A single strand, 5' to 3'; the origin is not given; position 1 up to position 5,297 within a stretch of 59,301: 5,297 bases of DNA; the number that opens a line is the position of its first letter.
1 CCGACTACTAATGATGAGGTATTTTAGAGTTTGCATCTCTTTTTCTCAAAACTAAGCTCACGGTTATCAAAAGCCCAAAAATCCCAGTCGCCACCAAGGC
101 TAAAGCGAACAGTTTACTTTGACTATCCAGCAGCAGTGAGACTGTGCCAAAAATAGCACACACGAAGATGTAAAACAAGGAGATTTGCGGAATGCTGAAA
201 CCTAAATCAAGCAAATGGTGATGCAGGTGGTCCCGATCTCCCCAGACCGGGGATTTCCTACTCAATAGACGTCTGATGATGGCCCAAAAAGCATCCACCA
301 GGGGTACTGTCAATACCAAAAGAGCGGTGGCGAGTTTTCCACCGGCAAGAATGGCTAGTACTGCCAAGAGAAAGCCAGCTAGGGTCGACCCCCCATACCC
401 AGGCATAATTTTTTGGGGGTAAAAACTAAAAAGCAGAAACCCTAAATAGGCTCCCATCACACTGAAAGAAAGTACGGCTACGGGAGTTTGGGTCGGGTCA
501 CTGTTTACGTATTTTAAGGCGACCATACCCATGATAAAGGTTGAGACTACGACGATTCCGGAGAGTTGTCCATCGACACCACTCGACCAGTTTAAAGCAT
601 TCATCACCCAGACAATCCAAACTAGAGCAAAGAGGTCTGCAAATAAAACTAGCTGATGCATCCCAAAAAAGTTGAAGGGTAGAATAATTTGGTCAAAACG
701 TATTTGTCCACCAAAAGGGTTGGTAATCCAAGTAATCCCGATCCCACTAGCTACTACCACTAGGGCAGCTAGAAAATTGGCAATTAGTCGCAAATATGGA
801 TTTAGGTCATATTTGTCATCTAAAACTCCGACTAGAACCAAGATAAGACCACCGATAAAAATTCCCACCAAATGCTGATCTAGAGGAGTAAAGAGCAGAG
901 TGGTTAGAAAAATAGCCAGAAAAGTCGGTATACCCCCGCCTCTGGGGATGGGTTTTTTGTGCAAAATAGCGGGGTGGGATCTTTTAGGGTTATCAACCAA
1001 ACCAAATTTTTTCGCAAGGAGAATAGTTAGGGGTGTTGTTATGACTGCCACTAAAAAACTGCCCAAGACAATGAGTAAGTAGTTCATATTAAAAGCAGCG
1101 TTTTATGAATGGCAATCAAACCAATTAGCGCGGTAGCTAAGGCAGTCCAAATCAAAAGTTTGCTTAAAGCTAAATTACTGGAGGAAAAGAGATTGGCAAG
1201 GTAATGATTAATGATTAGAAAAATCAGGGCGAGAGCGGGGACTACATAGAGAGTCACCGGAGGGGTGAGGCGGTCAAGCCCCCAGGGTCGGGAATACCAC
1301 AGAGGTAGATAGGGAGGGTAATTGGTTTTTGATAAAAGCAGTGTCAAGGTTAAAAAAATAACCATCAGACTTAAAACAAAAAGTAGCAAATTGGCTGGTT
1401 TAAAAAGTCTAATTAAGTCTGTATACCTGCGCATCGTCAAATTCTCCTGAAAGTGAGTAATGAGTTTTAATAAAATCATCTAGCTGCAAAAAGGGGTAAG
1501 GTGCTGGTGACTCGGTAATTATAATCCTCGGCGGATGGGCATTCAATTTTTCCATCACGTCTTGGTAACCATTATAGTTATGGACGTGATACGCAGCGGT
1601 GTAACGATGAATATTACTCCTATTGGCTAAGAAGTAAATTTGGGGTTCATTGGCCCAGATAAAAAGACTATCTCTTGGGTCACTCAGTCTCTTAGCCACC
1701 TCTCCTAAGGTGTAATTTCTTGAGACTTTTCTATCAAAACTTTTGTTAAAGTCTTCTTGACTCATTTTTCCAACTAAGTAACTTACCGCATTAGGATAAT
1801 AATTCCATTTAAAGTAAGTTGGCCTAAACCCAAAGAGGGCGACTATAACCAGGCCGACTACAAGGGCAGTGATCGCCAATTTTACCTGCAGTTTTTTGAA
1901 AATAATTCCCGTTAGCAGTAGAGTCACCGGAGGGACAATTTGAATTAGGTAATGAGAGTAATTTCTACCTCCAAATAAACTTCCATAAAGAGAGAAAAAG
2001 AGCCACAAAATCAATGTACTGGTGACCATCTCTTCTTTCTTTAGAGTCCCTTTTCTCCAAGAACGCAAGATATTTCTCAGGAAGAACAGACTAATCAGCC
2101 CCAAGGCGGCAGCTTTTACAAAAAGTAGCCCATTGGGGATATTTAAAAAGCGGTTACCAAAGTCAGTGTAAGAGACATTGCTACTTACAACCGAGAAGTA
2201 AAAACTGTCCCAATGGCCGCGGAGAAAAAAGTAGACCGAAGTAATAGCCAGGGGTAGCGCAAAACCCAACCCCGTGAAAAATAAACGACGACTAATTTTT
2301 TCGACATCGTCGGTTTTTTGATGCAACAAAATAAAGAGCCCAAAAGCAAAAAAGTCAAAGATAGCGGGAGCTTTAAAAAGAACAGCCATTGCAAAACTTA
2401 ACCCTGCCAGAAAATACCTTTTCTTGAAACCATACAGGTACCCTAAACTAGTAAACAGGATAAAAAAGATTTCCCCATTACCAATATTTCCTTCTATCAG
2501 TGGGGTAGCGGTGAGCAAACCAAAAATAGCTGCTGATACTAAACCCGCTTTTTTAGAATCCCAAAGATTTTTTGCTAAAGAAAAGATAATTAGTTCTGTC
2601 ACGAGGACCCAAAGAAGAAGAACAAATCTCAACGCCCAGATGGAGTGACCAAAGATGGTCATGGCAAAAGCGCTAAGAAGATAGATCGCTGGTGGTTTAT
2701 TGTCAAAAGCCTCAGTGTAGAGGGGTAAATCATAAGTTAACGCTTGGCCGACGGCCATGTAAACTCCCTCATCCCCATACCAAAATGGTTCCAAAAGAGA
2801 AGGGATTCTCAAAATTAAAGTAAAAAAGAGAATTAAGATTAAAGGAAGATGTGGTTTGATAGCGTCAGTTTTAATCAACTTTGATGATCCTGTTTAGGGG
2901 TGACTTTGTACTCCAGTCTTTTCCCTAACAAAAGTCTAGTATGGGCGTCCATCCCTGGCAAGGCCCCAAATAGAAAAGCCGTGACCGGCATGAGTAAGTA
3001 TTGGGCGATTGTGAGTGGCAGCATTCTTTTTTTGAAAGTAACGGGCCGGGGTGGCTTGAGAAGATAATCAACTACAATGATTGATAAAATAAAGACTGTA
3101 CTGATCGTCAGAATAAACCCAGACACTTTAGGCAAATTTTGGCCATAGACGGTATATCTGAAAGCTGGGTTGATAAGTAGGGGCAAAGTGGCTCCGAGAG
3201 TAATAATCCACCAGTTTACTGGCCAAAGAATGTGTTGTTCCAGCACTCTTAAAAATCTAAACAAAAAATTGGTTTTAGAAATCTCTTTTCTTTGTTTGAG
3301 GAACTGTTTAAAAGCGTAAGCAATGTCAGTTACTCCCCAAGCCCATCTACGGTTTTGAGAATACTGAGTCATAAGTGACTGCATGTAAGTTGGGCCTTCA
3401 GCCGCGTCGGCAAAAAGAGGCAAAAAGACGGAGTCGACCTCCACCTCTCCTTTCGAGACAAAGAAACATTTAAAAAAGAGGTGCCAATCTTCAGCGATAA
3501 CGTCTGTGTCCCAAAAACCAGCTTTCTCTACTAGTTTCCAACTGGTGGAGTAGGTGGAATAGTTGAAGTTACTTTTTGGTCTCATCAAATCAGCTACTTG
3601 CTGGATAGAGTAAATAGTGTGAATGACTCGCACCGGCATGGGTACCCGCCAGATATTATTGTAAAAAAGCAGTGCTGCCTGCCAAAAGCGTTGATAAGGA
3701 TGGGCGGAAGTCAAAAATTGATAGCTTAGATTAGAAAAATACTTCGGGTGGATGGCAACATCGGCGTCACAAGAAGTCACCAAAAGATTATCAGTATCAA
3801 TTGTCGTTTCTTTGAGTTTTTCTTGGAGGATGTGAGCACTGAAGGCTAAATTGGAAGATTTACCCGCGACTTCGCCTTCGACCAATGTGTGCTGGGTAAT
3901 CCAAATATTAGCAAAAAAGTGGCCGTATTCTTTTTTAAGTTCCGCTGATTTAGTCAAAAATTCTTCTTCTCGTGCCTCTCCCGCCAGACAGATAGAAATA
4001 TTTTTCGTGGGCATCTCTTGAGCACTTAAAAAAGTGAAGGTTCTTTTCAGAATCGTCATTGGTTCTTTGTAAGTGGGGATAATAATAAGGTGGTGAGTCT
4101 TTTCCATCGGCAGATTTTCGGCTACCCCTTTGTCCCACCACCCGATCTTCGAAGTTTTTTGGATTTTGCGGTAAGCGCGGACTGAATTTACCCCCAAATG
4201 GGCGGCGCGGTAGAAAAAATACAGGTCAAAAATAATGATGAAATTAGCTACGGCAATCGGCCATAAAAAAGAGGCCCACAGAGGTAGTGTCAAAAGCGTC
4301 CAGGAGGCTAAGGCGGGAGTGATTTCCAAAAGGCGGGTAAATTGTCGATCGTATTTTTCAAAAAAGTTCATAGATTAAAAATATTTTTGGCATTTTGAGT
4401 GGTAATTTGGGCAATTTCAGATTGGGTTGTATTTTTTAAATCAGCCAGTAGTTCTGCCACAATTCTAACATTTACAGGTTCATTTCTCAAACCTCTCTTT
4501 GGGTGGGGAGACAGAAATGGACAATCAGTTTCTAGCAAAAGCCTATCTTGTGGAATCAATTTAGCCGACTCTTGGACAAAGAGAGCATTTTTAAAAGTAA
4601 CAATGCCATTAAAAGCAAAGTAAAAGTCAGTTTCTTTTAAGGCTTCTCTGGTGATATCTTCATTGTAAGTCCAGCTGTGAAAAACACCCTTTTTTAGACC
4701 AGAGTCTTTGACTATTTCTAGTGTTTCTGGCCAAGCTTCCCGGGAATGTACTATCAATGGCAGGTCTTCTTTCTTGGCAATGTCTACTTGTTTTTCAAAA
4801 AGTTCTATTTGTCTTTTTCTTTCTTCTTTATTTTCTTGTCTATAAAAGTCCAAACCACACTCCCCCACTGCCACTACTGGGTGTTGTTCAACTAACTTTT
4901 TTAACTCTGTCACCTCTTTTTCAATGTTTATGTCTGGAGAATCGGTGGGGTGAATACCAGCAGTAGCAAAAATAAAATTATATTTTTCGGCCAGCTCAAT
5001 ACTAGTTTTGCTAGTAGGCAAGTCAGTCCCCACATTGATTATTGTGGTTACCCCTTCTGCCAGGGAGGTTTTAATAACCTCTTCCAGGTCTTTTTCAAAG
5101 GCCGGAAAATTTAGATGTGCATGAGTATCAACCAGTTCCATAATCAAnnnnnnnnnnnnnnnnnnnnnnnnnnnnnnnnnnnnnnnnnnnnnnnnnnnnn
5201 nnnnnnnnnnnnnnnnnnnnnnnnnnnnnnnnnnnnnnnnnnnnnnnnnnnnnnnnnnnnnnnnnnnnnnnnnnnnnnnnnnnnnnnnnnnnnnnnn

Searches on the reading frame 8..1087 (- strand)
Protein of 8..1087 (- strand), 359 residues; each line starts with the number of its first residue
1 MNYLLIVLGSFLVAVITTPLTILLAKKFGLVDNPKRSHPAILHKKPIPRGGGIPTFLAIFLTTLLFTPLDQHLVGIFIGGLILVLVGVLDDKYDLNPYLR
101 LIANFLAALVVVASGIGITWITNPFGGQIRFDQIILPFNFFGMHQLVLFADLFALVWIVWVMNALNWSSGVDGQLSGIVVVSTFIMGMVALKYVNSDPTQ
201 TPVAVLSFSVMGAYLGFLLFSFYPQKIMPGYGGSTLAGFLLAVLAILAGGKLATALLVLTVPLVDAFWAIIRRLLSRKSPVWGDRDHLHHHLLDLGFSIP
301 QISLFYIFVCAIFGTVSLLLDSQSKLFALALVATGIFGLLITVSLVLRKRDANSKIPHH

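Call 7: search_protein_families(library=pfam, proteins=[window:8-1087:-], max_evalue=0.001)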
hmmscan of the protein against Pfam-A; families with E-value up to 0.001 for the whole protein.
window:8-1087:- (359 aa): 1 family
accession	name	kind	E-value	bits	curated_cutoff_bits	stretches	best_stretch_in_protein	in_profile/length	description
PF00953.26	Glycos_transf_4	-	1.5e-25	90.5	27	1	74-247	2-158/160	Glycosyl transferase family 4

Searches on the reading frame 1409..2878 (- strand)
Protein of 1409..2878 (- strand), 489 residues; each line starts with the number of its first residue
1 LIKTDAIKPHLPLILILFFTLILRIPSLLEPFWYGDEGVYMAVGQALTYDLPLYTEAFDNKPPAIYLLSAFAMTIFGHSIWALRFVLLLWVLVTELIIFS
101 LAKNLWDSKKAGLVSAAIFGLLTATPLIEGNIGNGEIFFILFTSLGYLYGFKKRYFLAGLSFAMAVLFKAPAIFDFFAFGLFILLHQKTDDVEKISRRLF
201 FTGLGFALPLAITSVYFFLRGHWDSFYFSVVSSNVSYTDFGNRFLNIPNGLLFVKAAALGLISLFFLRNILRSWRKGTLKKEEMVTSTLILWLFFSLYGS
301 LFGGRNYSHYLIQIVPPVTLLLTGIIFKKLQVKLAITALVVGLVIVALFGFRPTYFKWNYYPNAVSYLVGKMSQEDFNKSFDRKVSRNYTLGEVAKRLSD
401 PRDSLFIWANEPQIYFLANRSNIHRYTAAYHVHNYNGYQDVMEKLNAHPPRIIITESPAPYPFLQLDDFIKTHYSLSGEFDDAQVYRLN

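Call 7: search_protein_families(library=pfam, proteins=[window:1409-2878:-], max_evalue=0.001)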
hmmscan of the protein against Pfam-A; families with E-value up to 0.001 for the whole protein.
window:1409-2878:- (489 aa): 1 family
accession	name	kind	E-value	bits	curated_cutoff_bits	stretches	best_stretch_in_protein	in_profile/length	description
PF13231.12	PMT_2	-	7.7e-12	46.1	26.1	1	60-216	1-159/160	Dolichyl-phosphate-mannose-protein mannosyltransferase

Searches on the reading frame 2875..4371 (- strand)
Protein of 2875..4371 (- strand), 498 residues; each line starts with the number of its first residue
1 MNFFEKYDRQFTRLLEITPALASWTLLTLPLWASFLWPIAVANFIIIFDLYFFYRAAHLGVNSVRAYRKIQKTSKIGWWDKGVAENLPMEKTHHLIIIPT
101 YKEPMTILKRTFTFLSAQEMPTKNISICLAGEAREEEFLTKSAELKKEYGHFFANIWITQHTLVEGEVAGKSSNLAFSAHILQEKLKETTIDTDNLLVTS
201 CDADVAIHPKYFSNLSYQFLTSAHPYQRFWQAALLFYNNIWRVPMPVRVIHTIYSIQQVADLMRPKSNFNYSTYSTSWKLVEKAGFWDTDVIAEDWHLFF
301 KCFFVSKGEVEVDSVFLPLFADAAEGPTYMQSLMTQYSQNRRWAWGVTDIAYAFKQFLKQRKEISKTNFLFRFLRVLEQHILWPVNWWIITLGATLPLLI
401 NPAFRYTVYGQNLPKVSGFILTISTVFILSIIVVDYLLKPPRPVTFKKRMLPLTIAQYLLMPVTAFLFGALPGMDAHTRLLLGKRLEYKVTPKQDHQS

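Call 7: search_protein_families(library=pfam, proteins=[window:2875-4371:-], max_evalue=0.001)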
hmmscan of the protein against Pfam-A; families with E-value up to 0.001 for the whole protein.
window:2875-4371:- (498 aa): 1 family
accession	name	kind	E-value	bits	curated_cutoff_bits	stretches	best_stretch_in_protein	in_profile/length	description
PF13632.12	Glyco_trans_2_3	-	4.5e-07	30.3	27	1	199-419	3-183/198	Glycosyl transferase family group 2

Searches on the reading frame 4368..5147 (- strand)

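Call 7: search_protein_families(library=pfam, proteins=[window:4368-5147:-], max_evalue=0.001)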
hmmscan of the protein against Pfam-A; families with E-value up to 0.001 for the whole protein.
window:4368-5147:- (259 aa): 2 families
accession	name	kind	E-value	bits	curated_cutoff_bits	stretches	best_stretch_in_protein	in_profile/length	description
PF01026.27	TatD_DNase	-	4.8e-80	269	27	1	6-258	1-253/253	TatD related DNase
PF01979.26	Amidohydro_1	-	0.00063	19.5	25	0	5-194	6-212/345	Amidohydrolase family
